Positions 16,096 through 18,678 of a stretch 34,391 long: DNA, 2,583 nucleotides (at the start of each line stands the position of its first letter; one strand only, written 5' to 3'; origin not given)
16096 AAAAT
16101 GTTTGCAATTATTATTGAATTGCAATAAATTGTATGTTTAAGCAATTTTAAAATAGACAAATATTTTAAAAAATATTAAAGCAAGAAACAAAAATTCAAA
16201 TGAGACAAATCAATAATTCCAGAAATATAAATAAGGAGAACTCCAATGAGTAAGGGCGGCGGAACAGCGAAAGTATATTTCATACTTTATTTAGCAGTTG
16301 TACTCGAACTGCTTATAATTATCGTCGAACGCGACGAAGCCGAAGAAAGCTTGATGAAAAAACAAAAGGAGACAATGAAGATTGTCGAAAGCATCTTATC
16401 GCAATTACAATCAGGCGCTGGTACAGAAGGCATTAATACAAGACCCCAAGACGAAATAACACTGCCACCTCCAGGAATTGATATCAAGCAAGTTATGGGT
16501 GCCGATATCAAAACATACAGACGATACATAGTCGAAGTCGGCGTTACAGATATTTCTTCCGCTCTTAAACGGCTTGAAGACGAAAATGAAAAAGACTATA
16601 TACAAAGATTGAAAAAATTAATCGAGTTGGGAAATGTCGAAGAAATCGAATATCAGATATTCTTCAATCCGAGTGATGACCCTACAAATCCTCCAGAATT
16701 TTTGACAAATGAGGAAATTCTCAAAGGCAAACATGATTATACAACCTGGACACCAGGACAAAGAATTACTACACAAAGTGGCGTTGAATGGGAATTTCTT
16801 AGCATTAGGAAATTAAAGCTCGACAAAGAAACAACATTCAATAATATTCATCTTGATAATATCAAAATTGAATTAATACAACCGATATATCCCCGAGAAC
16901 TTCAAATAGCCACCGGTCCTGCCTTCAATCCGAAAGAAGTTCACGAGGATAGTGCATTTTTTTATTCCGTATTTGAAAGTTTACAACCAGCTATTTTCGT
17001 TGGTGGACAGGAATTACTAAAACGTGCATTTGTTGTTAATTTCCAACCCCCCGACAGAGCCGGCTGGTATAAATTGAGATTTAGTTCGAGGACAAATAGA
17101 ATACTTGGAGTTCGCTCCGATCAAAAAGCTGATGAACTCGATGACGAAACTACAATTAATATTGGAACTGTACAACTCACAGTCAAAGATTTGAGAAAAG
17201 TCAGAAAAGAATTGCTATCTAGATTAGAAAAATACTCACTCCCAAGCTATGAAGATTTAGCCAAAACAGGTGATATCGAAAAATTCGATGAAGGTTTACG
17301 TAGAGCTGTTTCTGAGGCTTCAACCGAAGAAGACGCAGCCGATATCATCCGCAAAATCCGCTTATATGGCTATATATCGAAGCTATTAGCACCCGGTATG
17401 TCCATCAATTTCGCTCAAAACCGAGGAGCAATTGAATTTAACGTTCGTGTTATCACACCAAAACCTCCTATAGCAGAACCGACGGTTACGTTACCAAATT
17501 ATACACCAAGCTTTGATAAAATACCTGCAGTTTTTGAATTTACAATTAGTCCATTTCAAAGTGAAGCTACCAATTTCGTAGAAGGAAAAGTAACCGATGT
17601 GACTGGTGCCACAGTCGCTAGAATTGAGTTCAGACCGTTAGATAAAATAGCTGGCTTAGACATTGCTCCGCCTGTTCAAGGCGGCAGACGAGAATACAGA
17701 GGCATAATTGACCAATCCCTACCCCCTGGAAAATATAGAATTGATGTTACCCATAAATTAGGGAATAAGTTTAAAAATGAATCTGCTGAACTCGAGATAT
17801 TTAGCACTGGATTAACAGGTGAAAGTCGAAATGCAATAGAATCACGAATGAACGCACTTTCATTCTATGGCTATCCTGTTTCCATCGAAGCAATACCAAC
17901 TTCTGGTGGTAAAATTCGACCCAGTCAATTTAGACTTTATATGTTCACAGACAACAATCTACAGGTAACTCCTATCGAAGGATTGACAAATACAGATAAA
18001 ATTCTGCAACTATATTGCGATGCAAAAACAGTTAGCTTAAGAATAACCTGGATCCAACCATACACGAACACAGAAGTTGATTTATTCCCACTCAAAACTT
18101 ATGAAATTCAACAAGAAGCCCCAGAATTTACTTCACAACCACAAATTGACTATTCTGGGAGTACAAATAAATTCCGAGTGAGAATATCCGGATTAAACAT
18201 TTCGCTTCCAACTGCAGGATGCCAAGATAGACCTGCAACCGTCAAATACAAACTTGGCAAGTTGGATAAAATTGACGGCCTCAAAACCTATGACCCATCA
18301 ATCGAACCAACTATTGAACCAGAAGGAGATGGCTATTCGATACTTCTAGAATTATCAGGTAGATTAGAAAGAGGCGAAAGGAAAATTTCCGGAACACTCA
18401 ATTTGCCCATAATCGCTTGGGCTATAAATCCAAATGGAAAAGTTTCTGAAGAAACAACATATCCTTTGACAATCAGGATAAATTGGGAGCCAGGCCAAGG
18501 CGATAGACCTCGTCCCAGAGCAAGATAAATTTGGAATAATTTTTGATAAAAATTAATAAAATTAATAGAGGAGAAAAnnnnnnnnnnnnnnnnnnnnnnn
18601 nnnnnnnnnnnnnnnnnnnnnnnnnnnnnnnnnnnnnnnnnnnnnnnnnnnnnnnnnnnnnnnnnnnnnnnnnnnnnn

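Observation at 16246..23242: Unrecognisable four-gene envelope cluster: single-pass membrane protein, two paralogous barrel-like proteins, vWA-OmpA anchor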

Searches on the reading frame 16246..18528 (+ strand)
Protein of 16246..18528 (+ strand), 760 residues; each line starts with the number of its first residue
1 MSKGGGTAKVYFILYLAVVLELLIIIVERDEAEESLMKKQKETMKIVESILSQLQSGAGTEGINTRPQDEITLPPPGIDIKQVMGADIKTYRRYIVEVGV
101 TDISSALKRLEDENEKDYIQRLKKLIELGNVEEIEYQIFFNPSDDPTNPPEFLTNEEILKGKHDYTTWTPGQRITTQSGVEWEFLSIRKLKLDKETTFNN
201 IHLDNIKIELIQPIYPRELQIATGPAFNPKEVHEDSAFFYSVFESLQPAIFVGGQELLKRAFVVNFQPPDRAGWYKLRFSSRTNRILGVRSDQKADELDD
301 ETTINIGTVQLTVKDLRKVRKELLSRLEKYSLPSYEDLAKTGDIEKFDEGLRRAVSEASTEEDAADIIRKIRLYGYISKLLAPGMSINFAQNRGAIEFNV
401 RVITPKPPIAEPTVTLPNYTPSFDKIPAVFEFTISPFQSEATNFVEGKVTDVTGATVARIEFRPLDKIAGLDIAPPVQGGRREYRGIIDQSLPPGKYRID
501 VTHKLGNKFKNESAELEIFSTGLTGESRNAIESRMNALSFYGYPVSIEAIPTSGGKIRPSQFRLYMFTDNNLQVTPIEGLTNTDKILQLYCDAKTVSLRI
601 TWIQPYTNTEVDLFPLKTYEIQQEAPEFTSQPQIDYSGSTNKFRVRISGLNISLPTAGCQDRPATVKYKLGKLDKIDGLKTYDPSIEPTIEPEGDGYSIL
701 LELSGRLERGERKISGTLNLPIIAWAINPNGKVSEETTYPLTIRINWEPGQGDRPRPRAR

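Call 3: search_protein_families(library=pfam, proteins=[window:16246-18528:+], max_evalue=1)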
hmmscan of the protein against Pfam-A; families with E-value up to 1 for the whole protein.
window:16246-18528:+ (760 aa): 1 family
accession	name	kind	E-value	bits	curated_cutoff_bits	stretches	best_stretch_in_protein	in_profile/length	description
PF23755.1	Ig-like_IP5PC_F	-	0.25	11.6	27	1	504-561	22-78/137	IP5P C-F Ig-like domain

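Call 4: search_protein_families(library=ncbifam, proteins=[window:16246-18528:+], max_evalue=1)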
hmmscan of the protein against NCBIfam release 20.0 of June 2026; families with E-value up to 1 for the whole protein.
window:16246-18528:+ (760 aa): 0 families

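Call 7: search_solved_structures(query=window:16246-18528:+, max_evalue=10)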
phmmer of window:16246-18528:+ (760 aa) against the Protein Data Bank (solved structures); distinct sequences matched with E-value up to 10: 20.
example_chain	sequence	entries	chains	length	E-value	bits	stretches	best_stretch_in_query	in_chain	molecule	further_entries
9p0x_L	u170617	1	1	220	0.14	13.5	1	176-311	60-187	Human 10H10 antibody Fab light chain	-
1nhq_A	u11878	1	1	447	0.42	12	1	261-316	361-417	NADH PEROXIDASE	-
1nhp_A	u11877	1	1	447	0.43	12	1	261-316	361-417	NADH PEROXIDASE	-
1f8w_A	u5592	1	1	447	0.43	11.9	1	261-316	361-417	NADH PEROXIDASE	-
1joa_A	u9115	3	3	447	0.43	11.9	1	261-316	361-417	NADH PEROXIDASE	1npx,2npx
1nhr_A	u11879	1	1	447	0.43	11.9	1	261-316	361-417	NADH PEROXIDASE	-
1nhs_A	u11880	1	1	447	0.43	11.9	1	261-316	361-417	NADH PEROXIDASE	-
8tq5_L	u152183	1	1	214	0.46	11.8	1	195-311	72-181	Fab DX17 L-chain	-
4n8c_L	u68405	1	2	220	0.56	11.6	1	191-311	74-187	Light chain of monoclonal antibody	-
3q3g_C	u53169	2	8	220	0.66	11.3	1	177-311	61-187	Antibody Light Chain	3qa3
1frg_L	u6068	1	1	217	0.73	11.2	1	191-311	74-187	IGG2A 26/9 FAB (LIGHT CHAIN)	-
7wcr_b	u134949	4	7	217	0.74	11.2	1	193-311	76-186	Light chain of S5D2 Fab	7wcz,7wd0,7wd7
3s88_L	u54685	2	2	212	0.85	11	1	197-311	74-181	16F6 - Light chain | 16F6 Antibody chain B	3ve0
6wx1_L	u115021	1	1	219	0.91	10.9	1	192-311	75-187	OKT9 Fab Light Chain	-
7qty_A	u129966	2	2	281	1.2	10.5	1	369-418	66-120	Na(+)-translocating NADH-quinone reductase subunit F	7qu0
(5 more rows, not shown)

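Call 11: find_homologous_proteins(query=window:16246-18528:+)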
Query window:16246-18528:+ (760 aa): 565 proteins with E <= 0.001 among 8000 candidates; the best 120 are listed.
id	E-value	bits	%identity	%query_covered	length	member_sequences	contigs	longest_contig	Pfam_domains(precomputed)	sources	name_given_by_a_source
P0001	0.0e+0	1709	100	100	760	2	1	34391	-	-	-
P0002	0.0e+0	1469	86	100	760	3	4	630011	-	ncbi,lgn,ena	-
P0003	0.0e+0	1093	64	99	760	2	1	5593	-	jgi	jgi:hypothetical protein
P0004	0.0e+0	1017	60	100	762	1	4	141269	-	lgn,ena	-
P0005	5.3e-291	985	60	99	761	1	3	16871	-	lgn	-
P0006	1.6e-289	980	59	99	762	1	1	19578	-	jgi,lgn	jgi:hypothetical protein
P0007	7.4e-271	919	55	98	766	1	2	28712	-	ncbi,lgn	-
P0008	2.7e-270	917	58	100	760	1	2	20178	-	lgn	-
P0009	1.2e-266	905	54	100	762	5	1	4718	-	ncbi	ncbi:MAG: hypothetical protein ACOC2K_01150 [Bacteroidota bacterium]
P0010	4.3e-266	903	57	100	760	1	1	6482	-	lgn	-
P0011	5.4e-266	903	56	99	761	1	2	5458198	-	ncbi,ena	-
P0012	6.0e-262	889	58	89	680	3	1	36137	-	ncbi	ncbi:MAG: hypothetical protein ACLFQX_02665, partial [Candidatus Kapaibacterium sp.]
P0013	1.0e-260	885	55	100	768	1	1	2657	-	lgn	-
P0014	1.2e-258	878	54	100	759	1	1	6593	-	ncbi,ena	-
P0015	4.3e-257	873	53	100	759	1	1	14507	-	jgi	-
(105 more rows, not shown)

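Call 20: search_solved_structures(query=A1, max_evalue=10)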
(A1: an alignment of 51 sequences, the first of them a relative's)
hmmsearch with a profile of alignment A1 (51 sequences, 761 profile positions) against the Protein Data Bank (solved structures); distinct sequences matched with E-value up to 10: 6.
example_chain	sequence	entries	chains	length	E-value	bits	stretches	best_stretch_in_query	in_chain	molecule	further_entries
1nhq_A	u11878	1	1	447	0.12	13.6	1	258-313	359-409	NADH PEROXIDASE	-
1f8w_A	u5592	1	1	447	0.12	13.6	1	258-313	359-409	NADH PEROXIDASE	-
1nhp_A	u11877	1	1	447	0.12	13.6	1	258-313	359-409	NADH PEROXIDASE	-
1joa_A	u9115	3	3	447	0.12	13.6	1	258-313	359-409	NADH PEROXIDASE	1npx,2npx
1nhr_A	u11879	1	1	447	0.12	13.6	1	258-313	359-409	NADH PEROXIDASE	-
1nhs_A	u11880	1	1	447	0.12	13.6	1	258-313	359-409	NADH PEROXIDASE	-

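Call 23: find_related_loci(query=A1, collection=genome_contigs, flank=10000)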
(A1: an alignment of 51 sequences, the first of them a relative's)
Query A1 (760 aa) in genome_contigs; peptide patterns used: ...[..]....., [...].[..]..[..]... (x = any residue, [..] = any of these).
341 stretches matched a pattern; 291 encode a relative of the query (tblastn E <= 1e-3); the best 80 are kept; 80 distinct loci.
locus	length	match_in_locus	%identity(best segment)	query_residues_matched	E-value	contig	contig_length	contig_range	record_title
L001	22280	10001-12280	86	1-760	0e+0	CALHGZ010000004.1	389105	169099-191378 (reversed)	MAG: Candidatus Kapabacteria bacterium isolate N1_Bin_METABAT__253_1 genome assembly, contig: c_000002896452, whole geno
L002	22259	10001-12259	58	1-749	0e+0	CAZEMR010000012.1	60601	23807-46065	MAG TPA_asm: uncultured Hyphomicrobiales bacterium isolate SRP252850_co1_161 genome assembly, contig: NODE_606_length_60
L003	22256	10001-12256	55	1-749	0e+0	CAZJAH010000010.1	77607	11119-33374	MAG TPA_asm: uncultured Hyphomicrobiales bacterium isolate SRP252850_co1_147 genome assembly, contig: NODE_328_length_77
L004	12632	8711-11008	54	1-760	0e+0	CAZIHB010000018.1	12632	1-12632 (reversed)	MAG TPA_asm: uncultured Hyphomicrobiales bacterium isolate SRP216815_co1_109 genome assembly, contig: NODE_6442_length_1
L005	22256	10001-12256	56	1-745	0e+0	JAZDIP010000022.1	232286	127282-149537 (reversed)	MAG: bacterium isolate MEGAHIT-group-0.412 k141_2284575, whole genome shotgun sequence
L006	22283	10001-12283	52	1-758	0e+0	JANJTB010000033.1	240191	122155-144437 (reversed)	MAG: bacterium isolate RX1_metabat.bin.17 RX1_k141_557339, whole genome shotgun sequence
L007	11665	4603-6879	52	1-756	0e+0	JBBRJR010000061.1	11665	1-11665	MAG: Candidatus Kapaibacterium sp. isolate Co_metawrap_2877 Cmw_2877_k141_17989828_length_11665_cov_8.9972, whole genome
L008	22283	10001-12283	52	1-758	0e+0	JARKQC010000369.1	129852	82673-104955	MAG: Bacteroidota bacterium isolate Reactor_maxbin.046 k141_954196, whole genome shotgun sequence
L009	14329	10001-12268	52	1-749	0e+0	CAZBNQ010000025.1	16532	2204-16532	MAG TPA_asm: uncultured Hyphomicrobiales bacterium isolate SRP216815_co1_235 genome assembly, contig: NODE_4239_length_1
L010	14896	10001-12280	52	1-758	0e+0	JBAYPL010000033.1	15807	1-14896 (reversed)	MAG: Candidatus Kapaibacterium sp. isolate SO_2016_LW2_137 scaffold07256_LW138R_2016, whole genome shotgun sequence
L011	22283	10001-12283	52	1-760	0e+0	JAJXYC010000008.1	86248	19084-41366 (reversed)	MAG: Bacteroidetes bacterium isolate BP6.bin56 NODE_419_length_86248_cov_3.310830, whole genome shotgun sequence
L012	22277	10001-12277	51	1-758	0e+0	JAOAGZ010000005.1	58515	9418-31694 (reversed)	MAG: Ignavibacteria bacterium isolate SKW44 NODE_5_length_58515_cov_5.689243, whole genome shotgun sequence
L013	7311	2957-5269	53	1-756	0e+0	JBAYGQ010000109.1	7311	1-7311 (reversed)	MAG: Bacteroidota bacterium isolate SO_2016_GW1_129 scaffold19321_OW334_2016, whole genome shotgun sequence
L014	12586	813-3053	53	1-749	0e+0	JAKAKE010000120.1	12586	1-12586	MAG: Bacteroidetes bacterium isolate WY4.bin46 NODE_6225_length_12586_cov_2.082270, whole genome shotgun sequence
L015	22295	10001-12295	51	1-760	0e+0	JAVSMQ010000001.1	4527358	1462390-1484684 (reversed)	MAG: Candidatus Kapaibacterium sp. isolate NRBC_bin_5 Kapabacteria_MAG, whole genome shotgun sequence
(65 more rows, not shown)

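Call 30: predict_structure(alignment_id=A1)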
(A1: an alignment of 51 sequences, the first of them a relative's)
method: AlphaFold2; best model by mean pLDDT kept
length: 760 residues; sequences in the alignment: 51
mean_pLDDT: 84.0   pTM: 0.51
mean pLDDT of the five models: 84.0, 83.3, 81.3, 80.3, 80.1
residues with pLDDT >= 90: 248; 70-90: 434; 50-70: 62; < 50: 16
segments of 3 or more residues with pLDDT < 50: 1-5, 752-760
pLDDT, mean of each block of 10 residues (from residue 1): 56 85 82 71 69 58 67 67 61 85 79 80 84 92 85 83 85 88 93 87 77 87 89 86 81 71 89 90 80 76 75 82 84 85 83 87 83 85 80 83 67 90 95 87 90 93 89 82 94 95 88 95 93 89 90 92 92 88 87 92 92 94 90 87 90 89 90 87 87 87 87 88 92 91 86 47
secondary structure, 60 per line:
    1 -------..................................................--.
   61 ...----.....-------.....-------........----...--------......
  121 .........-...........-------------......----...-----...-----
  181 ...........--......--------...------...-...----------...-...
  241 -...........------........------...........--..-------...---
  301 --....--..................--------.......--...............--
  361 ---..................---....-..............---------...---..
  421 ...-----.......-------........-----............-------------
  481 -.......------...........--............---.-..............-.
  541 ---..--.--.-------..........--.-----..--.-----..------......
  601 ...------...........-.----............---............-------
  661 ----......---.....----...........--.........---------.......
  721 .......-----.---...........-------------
elements in order (helices of 4 or more, strands of 3 or more residues): H8-57 E60-63 E68-72 H80-84 E92-99 H115-129 E131-141 H155-160 E173-175 E181-191 H194-199 E221-223 E238-240 H242-252 E259-266 E273-283 E303-306 E309-312 H313-326 H335-341 H344-358 H364-381 H385-388 E393-403 E413-415 E419-423 E429-435 E443-450 E456-464 E482-488 E495-505 E508-519 H525-538 E562-568 E595-603 E610-620 E627-638 E642-653 E665-670 E674-678 E683-693 E696-704 E714-727 E737-747

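Call 33: fold_search(model_id=the predicted structure, library=pdb)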
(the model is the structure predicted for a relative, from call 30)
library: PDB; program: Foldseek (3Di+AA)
matches with E <= 10: 1981; with E <= 0.001: 463
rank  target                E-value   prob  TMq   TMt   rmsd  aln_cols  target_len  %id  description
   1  3b43                  4.6e-09  1.00  0.15  0.18  24.1       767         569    8  I-band fragment I65-I70 from titin (released 2008-01-22)
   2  1z7z_I                1.1e-08  1.00  0.17  0.24  10.9       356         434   13  Cryo-em structure of human coxsackievirus A21 complexed with five domain icam-1kilifi (released 2005-08-02)
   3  5i99                  1.1e-08  1.00  0.15  0.22  14.1       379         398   10  Crystal structure of mouse CNTN3 Ig5-Fn2 domains (released 2016-08-31)
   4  2jll                  1.4e-08  1.00  0.15  0.25  15.2       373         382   11  Crystal structure of NCAM2 IgIV-FN3II (released 2009-11-17)
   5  5uv6_A                1.4e-08  1.00  0.13  0.28  14.5       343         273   12  Crystal structure of human Opioid Binding Protein/Cell Adhesion Molecule Like (OPCML) (released 2018-03-21)
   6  8a0y_A                1.5e-08  1.00  0.13  0.16  24.5       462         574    9  Crystal structure of mouse contactin 2 immunoglobulin domains (released 2023-11-01)
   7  6efz_A                2.2e-08  1.00  0.14  0.28  13.9       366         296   11  Crystal Structure of DIP-Theta Ig1-3 (released 2018-11-28)
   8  6eg1_B                2.9e-08  1.00  0.14  0.28  13.0       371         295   13  Crystal structure of Dpr2 Ig1-Ig2 in complex with DIP-Theta Ig1-Ig3 (released 2018-11-28)
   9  8k3j_A                2.9e-08  1.00  0.14  0.16  28.1       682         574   10  Structure of human CNTN2 immunoglobulin domains 1-6 homo-dimer (released 2024-07-17)
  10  5dzx_B                3.4e-08  1.00  0.11  0.18  15.6       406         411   11  Protocadherin beta 6 extracellular cadherin domains 1-4 (released 2016-05-04)
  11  6eg0_B                3.7e-08  1.00  0.16  0.28  12.5       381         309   11  Crystal structure of Dpr4 Ig1-Ig2 in complex with DIP-Eta Ig1-Ig3 (released 2018-11-28)
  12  5uv6_B                4.6e-08  1.00  0.14  0.28  14.3       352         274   12  Crystal structure of human Opioid Binding Protein/Cell Adhesion Molecule Like (OPCML) (released 2018-03-21)
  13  4fqp_A                5.2e-08  1.00  0.14  0.24  14.1       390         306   12  Crystal structure of human Nectin-like 5 full ectodomain (D1-D3) (released 2012-08-22)
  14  2e9w_B                6.4e-08  1.00  0.16  0.22  12.2       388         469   12  Crystal structure of the extracellular domain of Kit in complex with stem cell factor (SCF) (released 2007-08-07)
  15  9gtb_B                8.9e-08  1.00  0.14  0.27  21.3       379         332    7  Cryo-EM structure of Mouse PMCA-NPTN complex captured in E1-Ca state (released 2025-08-06)
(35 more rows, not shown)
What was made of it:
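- Rod-like g1: its tandem Ig-like tail resembles rod-forming Ig arrays (call 33).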

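Call 37: search_protein_families(library=pfam, alignment_id=A1, max_evalue=1)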
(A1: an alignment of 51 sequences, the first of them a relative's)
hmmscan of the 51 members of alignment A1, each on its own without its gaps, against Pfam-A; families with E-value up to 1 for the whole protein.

A. member 1, P0001 (760 aa): 1 family
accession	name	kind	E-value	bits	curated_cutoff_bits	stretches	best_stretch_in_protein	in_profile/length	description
PF23755.1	Ig-like_IP5PC_F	-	0.25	11.6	27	1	504-561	22-78/137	IP5P C-F Ig-like domain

B. families by the number of members that match (of 51 scanned): 32 families (the first 25 are shown)
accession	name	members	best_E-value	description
PF02833.19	DHHA2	7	0.068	DHHA2 domain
PF02933.23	CDC48_2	6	0.045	Cell division protein 48 (CDC48), domain 2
PF23755.1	Ig-like_IP5PC_F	2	0.0099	IP5P C-F Ig-like domain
PF15345.11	TMEM51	2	0.073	Transmembrane protein 51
PF17957.7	Big_7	2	0.11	Bacterial Ig domain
PF14071.11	YlbD_coat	2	0.42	Putative coat protein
PF22058.2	X25_BaPul_like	1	0.011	Pullulanase X25 domain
PF09132.16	BmKX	1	0.032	BmKX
PF08951.15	EntA_Immun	1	0.037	Enterocin A Immunity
PF25106.1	VWA_4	1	0.051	von Willebrand factor A domain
PF11008.14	DUF2846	1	0.052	Protein of unknown function (DUF2846)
PF08522.16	BT_3987-like_N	1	0.069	BT_3987-like, N-terminal domain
PF21226.3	MalQ_N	1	0.083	MalQ N-terminal beta sandwich domain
PF07495.19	Y_Y_Y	1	0.091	Y_Y_Y domain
PF10796.14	Anti-adapt_IraP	1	0.093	Sigma-S stabilisation anti-adaptor protein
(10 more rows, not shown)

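Call 54: search_protein_representatives(alignment_id=A1)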
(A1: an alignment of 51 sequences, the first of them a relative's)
Query: 51 sequences, 761 profile positions. Proteins with E-value up to 0.001 (for the whole library): 210; up to 1e-10: 151; up to 1e-30: 102. The best 150 are listed.
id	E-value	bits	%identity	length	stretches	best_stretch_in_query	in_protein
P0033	0.0e+00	1128.9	-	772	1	1-757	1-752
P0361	0.0e+00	1126.7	-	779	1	2-759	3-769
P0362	6.0e-295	996.7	-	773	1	1-758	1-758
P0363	5.8e-272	920.7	-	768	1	1-752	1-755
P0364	1.0e-271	920.0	-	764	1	1-760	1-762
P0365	5.0e-268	907.7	-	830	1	1-754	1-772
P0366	1.5e-259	879.7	-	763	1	1-758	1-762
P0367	2.8e-259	878.8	-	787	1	3-760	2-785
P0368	1.7e-256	869.6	-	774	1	1-755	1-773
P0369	6.1e-255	864.4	-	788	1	1-750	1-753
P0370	6.5e-248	841.2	-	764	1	1-753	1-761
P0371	2.2e-247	839.5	-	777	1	3-741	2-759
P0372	6.8e-239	811.4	-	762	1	3-753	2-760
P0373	1.2e-230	784.1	-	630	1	147-760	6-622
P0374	1.4e-229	780.6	-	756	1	1-754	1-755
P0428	1.6e-77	277.8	-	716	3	1-134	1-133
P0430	9.9e-68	245.4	-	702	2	1-144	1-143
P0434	5.4e-56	206.6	-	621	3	1-75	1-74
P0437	2.7e-51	191.1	-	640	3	1-75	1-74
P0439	2.3e-49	184.7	-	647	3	1-76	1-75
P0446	4.1e-40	154.1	-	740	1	1-709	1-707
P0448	2.6e-38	148.1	-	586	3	3-103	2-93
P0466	7.1e-27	110.3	-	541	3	1-43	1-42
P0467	3.3e-26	108.1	-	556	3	1-58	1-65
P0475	6.0e-20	87.4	-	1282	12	405-510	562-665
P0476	6.3e-20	87.3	-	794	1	244-381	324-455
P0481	6.6e-18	80.7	-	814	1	260-381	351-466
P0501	5.5e-12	61.1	-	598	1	297-381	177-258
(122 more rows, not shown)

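Call 56: find_encoding_contigs(protein=P0434, flank=10000, max_places=3)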
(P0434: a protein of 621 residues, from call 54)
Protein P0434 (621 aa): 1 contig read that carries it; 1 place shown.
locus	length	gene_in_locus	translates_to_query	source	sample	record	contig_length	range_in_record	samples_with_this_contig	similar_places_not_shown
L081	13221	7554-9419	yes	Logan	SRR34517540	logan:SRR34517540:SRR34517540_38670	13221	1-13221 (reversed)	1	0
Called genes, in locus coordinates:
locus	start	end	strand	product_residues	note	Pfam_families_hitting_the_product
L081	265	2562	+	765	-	PF07719:TPR_2 (faint), PF13428:TPR_14 (faint), PF13525:YfiO (faint), PF00515:TPR_1 (faint), PF13174:TPR_6 (faint), PF13432:TPR_16 (faint), PF13424:TPR_12 (faint), PF13181:TPR_8 (faint)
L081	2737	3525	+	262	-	PF10418:DHODB_Fe-S_bind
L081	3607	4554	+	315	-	PF01180:DHO_dh, PF01207:Dus (weak), PF03060:NMO (weak)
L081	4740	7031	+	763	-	PF00580:UvrD-helicase, PF01443:Viral_helicase1 (faint), PF13245:AAA_19, PF13604:AAA_30 (faint), PF13087:AAA_12 (faint), PF13361:UvrD_C, PF13538:UvrD_C_2, PF21196:PcrA_UvrD_tudor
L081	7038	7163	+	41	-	-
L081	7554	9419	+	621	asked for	-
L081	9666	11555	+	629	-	-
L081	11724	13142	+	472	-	-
